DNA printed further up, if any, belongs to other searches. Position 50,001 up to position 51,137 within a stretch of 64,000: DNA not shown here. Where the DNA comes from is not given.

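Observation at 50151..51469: Lysozyme-domain protein with a MuF-like zinc motif and no signal peptide, paired with a periplasmic DUF1311/LprI-like protein: a candidate effector-immunity pair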

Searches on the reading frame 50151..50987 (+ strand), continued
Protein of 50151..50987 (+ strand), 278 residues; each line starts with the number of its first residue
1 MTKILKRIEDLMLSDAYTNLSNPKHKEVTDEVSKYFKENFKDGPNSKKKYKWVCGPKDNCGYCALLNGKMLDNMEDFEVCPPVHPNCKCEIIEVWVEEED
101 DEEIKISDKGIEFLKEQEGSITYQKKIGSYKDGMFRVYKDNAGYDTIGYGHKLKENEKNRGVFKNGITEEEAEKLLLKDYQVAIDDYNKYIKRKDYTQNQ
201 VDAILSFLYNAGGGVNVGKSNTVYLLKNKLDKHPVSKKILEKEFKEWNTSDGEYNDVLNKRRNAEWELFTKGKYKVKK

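Call 50: fold_search(model_id=the predicted structure, library=pdb)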
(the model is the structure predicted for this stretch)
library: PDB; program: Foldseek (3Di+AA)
matches with E <= 10: 367; with E <= 0.001: 75
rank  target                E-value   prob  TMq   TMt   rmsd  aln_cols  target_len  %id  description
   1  7m5i_B                2.5e-07  1.00  0.47  0.80   3.1       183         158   26  Endolysin from Escherichia coli O157:H7 phage FAHEc1 (released 2021-08-04)
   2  7m5i_A                3.6e-07  1.00  0.47  0.78   3.1       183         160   26  Endolysin from Escherichia coli O157:H7 phage FAHEc1 (released 2021-08-04)
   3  6h9d_A                3.8e-07  1.00  0.42  0.74   4.3       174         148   23  Muramidase domain of SpmX from Asticaccaulis excentricus (released 2019-05-22)
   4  6h9d_C                4.0e-07  1.00  0.43  0.77   3.7       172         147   25  Muramidase domain of SpmX from Asticaccaulis excentricus (released 2019-05-22)
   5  8app_D                1.8e-06  1.00  0.41  0.59   4.5       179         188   24  AbLys1 endolysin from Acinetobacter baumannii phage AbTZA1 (released 2022-12-07)
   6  8app_C                1.9e-06  1.00  0.40  0.56   5.2       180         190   24  AbLys1 endolysin from Acinetobacter baumannii phage AbTZA1 (released 2022-12-07)
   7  9kbq_A                2.2e-06  1.00  0.43  0.78   3.3       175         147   27  Crystal structure of PHAb10, a peptidoglycan hydrolase with thermal stability and broad-spectrum (released 2024-11-27)
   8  8app_B                2.8e-06  1.00  0.43  0.61   4.2       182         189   26  AbLys1 endolysin from Acinetobacter baumannii phage AbTZA1 (released 2022-12-07)
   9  6et6                  3.6e-06  1.00  0.45  0.80   3.2       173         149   25  Crystal structure of muramidase from Acinetobacter baumannii AB 5075UW prophage (released 2018-09-05)
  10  8hp8_B                4.5e-06  1.00  0.44  0.72   3.9       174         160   25  Crystal Structure of Engineered Endolysin EC340 derived from Gram-Negative Bacteria targeted Bacteriophage (released 2023-05-17)
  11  3hde_C                5.0e-06  1.00  0.41  0.66   7.1       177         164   22  Crystal structure of full-length endolysin R21 from phage 21 (released 2009-11-03)
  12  9kbt                  5.3e-06  1.00  0.43  0.58   3.7       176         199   27  Crystal structure of PHAB8, a peptidoglycan hydrolase with relatively weak thermal stability and broad-spectrum. (released 2024-11-27)
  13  8hp8_A                5.6e-06  1.00  0.44  0.72   3.8       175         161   25  Crystal Structure of Engineered Endolysin EC340 derived from Gram-Negative Bacteria targeted Bacteriophage (released 2023-05-17)
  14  8b2s_A                5.6e-06  1.00  0.44  0.50   4.0       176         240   26  GH24 family muramidase from Trichophaea saccata with an SH3-like cell wall binding domain (released 2023-07-19)
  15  4zpu_A                7.3e-06  1.00  0.40  0.65   2.5       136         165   27  The structure of DLP12 endolysin exhibits likely active and inactive conformations. (released 2015-06-03)
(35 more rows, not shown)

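Call 51: search_protein_families(library=pfam, proteins=[P0005, P0017], max_evalue=0.01)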
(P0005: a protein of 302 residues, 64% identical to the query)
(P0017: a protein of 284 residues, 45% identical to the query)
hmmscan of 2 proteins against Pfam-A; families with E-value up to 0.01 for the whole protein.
P0005 (302 aa): 3 families
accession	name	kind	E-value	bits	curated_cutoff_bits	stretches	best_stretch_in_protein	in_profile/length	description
PF00959.24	Phage_lysozyme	-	9.2e-06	26.4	22.3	1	127-247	1-83/125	Phage lysozyme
PF16754.10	Pesticin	-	9.4e-06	26.1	25.8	1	143-247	33-139/156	Bacterial toxin homologue of phage lysozyme, C-term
PF04233.19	Phage_Mu_F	-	1.7e-05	26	29.6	1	42-93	59-112/112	Phage Mu protein F like protein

P0017 (284 aa): 3 families
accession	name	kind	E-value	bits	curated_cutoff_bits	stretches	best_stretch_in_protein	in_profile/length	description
PF05838.17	Glyco_hydro_108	-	2.7e-12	47.5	21.2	1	132-208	10-82/85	Glycosyl hydrolase 108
PF04233.19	Phage_Mu_F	-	1.8e-05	25.9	29.6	1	31-81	60-112/112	Phage Mu protein F like protein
PF09592.15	DUF2031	-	0.0051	16.8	27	1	149-200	83-137/227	Protein of unknown function (DUF2031)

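Call 53: find_encoding_contigs(protein=P0013, flank=8000, max_places=3)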
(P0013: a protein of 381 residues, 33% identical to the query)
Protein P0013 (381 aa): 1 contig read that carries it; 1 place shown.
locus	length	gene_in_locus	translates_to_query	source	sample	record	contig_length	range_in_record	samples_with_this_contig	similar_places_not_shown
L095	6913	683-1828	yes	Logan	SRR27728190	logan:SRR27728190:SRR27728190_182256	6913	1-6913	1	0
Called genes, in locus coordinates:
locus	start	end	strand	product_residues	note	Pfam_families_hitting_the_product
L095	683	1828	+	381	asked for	PF04233:Phage_Mu_F (weak), PF00959:Phage_lysozyme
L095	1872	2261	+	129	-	-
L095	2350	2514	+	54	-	-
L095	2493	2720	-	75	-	-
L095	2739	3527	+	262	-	PF03747:ADP_ribosyl_GH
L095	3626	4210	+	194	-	PF00239:Resolvase, PF02796:HTH_7 (weak)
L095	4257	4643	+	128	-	-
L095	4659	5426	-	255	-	-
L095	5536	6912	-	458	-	?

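Call 54: find_encoding_contigs(protein=P0016, flank=8000, max_places=3)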
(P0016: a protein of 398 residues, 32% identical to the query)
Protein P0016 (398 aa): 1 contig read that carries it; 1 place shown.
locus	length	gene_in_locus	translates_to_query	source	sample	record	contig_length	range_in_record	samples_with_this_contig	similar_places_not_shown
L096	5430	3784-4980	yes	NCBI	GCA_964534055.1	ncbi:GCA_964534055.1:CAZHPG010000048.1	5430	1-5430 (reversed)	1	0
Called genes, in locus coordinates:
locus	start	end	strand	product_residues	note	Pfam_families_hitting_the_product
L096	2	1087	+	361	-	?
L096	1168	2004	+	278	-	PF22530:Terminase-T7_RNaseH-like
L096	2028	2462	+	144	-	-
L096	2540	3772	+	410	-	PF12236:Head-tail_con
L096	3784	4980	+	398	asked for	PF00959:Phage_lysozyme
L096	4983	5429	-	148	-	?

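Call 55: find_encoding_contigs(protein=P0006, flank=8000, max_places=3)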
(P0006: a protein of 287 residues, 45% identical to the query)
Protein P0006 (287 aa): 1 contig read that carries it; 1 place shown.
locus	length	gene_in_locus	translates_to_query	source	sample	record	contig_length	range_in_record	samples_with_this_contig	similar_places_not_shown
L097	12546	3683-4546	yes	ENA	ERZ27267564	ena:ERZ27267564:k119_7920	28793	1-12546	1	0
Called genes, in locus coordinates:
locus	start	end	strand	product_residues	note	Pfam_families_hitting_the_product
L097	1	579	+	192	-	PF07699:Ephrin_rec_like (weak)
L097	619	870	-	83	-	PF01381:HTH_3 (weak)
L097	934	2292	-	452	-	PF00749:tRNA-synt_1c, PF19269:Anticodon_2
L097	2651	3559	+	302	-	PF01501:Glyco_transf_8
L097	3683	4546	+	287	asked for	PF04233:Phage_Mu_F (weak), PF00959:Phage_lysozyme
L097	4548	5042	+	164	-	-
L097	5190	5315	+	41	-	-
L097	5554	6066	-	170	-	PF07661:MORN_2 (faint)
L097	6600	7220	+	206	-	PF12710:HAD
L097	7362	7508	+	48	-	PF00468:Ribosomal_L34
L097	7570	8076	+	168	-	PF00825:Ribonuclease_P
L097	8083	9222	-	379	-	-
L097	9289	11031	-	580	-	-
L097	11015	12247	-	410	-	-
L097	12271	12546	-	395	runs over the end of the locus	-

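Call 58: search_protein_families(library=phrogs, proteins=[P0016, P0013, L096:2-1087:+, L096:1168-2004:+, L096:2028-2462:+, L096:2540-3772:+, L096:4983-5429:-, L095:1872-2261:+, L097:4548-5042:+], max_evalue=0.001)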
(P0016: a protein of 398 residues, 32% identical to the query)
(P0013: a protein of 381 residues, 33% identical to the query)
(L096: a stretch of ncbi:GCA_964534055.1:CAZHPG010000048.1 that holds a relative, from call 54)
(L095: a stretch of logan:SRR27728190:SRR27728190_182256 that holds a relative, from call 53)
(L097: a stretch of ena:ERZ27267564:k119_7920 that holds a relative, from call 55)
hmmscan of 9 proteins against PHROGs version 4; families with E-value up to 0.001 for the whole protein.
P0016 (398 aa): 6 families
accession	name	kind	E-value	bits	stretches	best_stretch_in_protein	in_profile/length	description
phrog_7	-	lysis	5.2e-20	72.1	1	206-396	545-702/873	endolysin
phrog_13211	-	tail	3.7e-08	32.9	1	223-333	735-841/887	baseplate hub subunit and tail lysozyme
phrog_10457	-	lysis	3.3e-06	28.2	1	300-389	14-93/95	endolysin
phrog_15410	-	unknown function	7.5e-06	26.2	1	264-348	196-285/311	-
phrog_4728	-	head and packaging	4.3e-05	23.5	1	142-369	247-430/591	head morphogenesis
phrog_7910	-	lysis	0.00032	22.2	1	301-347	13-59/96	endolysin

P0013 (381 aa): 19 families
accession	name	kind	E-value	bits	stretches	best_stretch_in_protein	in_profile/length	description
phrog_7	-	lysis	2.4e-33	116.3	1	260-381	581-700/873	endolysin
phrog_10457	-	lysis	2.5e-17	63.9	1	292-376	14-93/95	endolysin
phrog_7910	-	lysis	4.3e-13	50.6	1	286-374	6-89/96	endolysin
phrog_33083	-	lysis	1.5e-12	48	1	260-378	30-142/456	endolysin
phrog_115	-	head and packaging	2.9e-11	44.2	1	140-243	271-390/665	minor head protein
phrog_4728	-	head and packaging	1.5e-10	41.5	1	138-370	250-416/591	head morphogenesis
phrog_1657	-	head and packaging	1.4e-08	35.4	1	143-200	254-317/337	head morphogenesis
phrog_28234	-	lysis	2.5e-08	34.4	1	261-380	101-223/372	endolysin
phrog_595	-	head and packaging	1e-07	32.7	1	140-297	251-347/513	head maturation protease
phrog_2841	-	head and packaging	1.1e-06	29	1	139-216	259-341/525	minor head protein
phrog_6577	-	unknown function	1.2e-06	28.1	1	138-251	179-296/1066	-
phrog_241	-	head and packaging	4.2e-06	27.1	1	149-181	238-271/679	head morphogenesis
phrog_8089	-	head and packaging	5e-06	27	1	136-181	211-264/268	head morphogenesis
phrog_21789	-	head and packaging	2.4e-05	23.2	1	140-182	217-258/1195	virion structural protein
phrog_13211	-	tail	2.6e-05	23.4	1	259-303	772-813/887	baseplate hub subunit and tail lysozyme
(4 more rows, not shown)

L096:2-1087:+ (361 aa): 9 families
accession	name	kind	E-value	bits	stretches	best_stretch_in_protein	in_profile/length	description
phrog_19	-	DNA, RNA and nucleotide metabolism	6.5e-83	280.6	1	14-338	314-591/621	DnaB-like replicative helicase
phrog_243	-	DNA, RNA and nucleotide metabolism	4.8e-53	180.9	1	24-329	9-270/273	DnaB-like replicative helicase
phrog_11530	-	unknown function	7.9e-49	167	1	145-263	5-120/184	-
phrog_239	-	DNA, RNA and nucleotide metabolism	4e-28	99.8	1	32-338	338-610/801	DNA primase/helicase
phrog_19347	-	unknown function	1.1e-21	78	1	240-327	1-79/79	-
phrog_5482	-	unknown function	0.00017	21.4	0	24-260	19-250/341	-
phrog_23150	-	unknown function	0.00031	21.3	1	24-73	166-215/217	-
phrog_3123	-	unknown function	0.00035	20.3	1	54-226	343-508/583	-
phrog_97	-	other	0.00085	19.6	0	34-104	49-117/506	UvsX-like recombinase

L096:1168-2004:+ (278 aa): 3 families
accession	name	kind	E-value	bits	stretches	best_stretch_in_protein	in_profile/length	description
phrog_38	-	head and packaging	1.6e-39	137.2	1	20-261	479-708/760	terminase large subunit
phrog_5573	-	head and packaging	5.7e-08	33.5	1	146-254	127-232/250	terminase large subunit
phrog_15524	-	head and packaging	0.00069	20.2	0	149-220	50-120/249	terminase large subunit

L096:2028-2462:+ (144 aa): 0 families

L096:2540-3772:+ (410 aa): 4 families
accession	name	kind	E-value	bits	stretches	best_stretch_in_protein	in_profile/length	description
phrog_332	-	connector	9.3e-68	229.9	2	205-405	249-457/560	head-tail adaptor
phrog_449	-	connector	2.6e-24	86.6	2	213-378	237-403/520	head-tail adaptor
phrog_21643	-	unknown function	1.2e-22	81.3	1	248-402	3-161/268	-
phrog_21528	-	unknown function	3.7e-16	60.3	1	14-146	15-162/224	-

L096:4983-5429:- (148 aa): 0 families

L095:1872-2261:+ (129 aa): 0 families

L097:4548-5042:+ (164 aa): 0 families
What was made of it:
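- Relative P0016 sits directly after terminase and portal genes: calls 54, 58.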

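Call 97: search_dna_similar(query=window:50151-50984:+, collection=phages, mode=protein, max_evalue=0.001, max_rows=25)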
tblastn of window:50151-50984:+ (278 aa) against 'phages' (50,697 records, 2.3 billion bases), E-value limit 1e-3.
Records with a match: 304; places in all: 443; records where one place covers at least 80% of the query: 0.
Best place of each record, by identity: <60% 304.
By first word of the organism name: Escherichia 56; Salmonella 39; Bacillus 34; Pseudomonas 33; Klebsiella 20; Erwinia 17; Clostridium 15; Nodularia 9; Vibrio 8; Bacteriophage 8; and 27 more.
By host as written in the record: - 32; Escherichia coli 17; Pseudomonas aeruginosa 17; Bacillus subtilis 13; Salmonella sp. 12; Klebsiella pneumoniae 10; Clostridium perfringens 8; Salmonella enterica subsp. enterica serovar Typhimurium 6; and 121 more.
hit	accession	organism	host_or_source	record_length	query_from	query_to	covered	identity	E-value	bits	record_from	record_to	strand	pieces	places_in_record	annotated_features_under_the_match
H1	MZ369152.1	Vibrio phage BUCT006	Vibrio alginolyticus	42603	113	275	59%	37.6%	5e-11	69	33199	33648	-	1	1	lysozyme | TMhelix containing protein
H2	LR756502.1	uncultured phage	metagenomic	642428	114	272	57%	36.5%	4e-9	63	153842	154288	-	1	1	record has no annotation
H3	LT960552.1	Yersinia phage fHe-Yen9-03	-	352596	114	266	55%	36.3%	1e-11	71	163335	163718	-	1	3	g236c: Phage baseplate hub subunit (T4-like gp5) / Phage tail lysozyme ...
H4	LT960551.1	Yersinia phage fHe-Yen9-04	-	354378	114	266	55%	36.3%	1e-11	71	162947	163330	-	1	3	g232c: Phage baseplate hub subunit (T4-like gp5) / Phage tail lysozyme ...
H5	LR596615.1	Yersinia phage fHe-Yen9-04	-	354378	114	266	55%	36.3%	1e-11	71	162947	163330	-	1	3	g232c: Phage baseplate hub subunit (T4-like gp5) / Phage tail lysozyme ...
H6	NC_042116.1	Yersinia phage fHe-Yen9-04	-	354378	114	266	55%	36.3%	1e-11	71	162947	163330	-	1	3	g232c: baseplate hub subunit and tail lysozyme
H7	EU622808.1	Bacillus phage Nf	-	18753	144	275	47%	41.0%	9e-11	68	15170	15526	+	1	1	15: peptidoglycan hydrolase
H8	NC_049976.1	Bacillus phage Nf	-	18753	144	275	47%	41.0%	9e-11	68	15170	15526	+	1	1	15: endolysin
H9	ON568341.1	Escherichia phage UE-S1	Escherichia coli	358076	114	253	50%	38.3%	4e-15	81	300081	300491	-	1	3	lysozyme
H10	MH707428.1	Bacillus phage BSP11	Bacillus subtilis ATCC 33677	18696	144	275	47%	40.3%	3e-10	66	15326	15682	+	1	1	peptidoglycan hydrolase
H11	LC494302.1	Escherichia phage SP27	-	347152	114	253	50%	37.6%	4e-14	78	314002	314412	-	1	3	hypothetical protein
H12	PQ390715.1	Escherichia phage SHEFM2K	Escherichia coli EcM2K (ST446)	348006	114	253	50%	37.6%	4e-14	78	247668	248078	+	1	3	baseplate hub subunit and tail lysozyme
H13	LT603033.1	Escherichia phage vB_Eco_slurp01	Swine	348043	114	253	50%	37.6%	4e-14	78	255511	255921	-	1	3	Phage lysozyme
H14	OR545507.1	Escherichia phage Sharanji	Escherichia coli K12 MG1655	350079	114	253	50%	37.6%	4e-14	78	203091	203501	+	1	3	lysozyme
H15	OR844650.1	Escherichia phage ECO103 4-12-1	Escherichia coli O103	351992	114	253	50%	37.6%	4e-14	78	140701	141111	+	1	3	record has no annotation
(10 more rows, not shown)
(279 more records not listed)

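Call 103: search_protein_families(library=ncbifam, proteins=[window:50151-50987:+], max_evalue=0.01)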
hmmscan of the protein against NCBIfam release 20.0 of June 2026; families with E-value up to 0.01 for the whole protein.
window:50151-50987:+ (278 aa): 3 families
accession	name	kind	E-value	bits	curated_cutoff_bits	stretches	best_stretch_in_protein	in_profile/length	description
NF058676.1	BaGTA_endo_BgtA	equivalog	2.3e-14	53.4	315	1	132-274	17-150/220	gene transfer agent endolysin BgtA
NF051871.1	LysLocSpmX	equivalog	9.4e-05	21.8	700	1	143-220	31-100/430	lysozyme-family localization factor SpmX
TIGR01641.1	phageSPP1_gp7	domain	0.00019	21.8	39.65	1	3-94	17-108/109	minor capsid protein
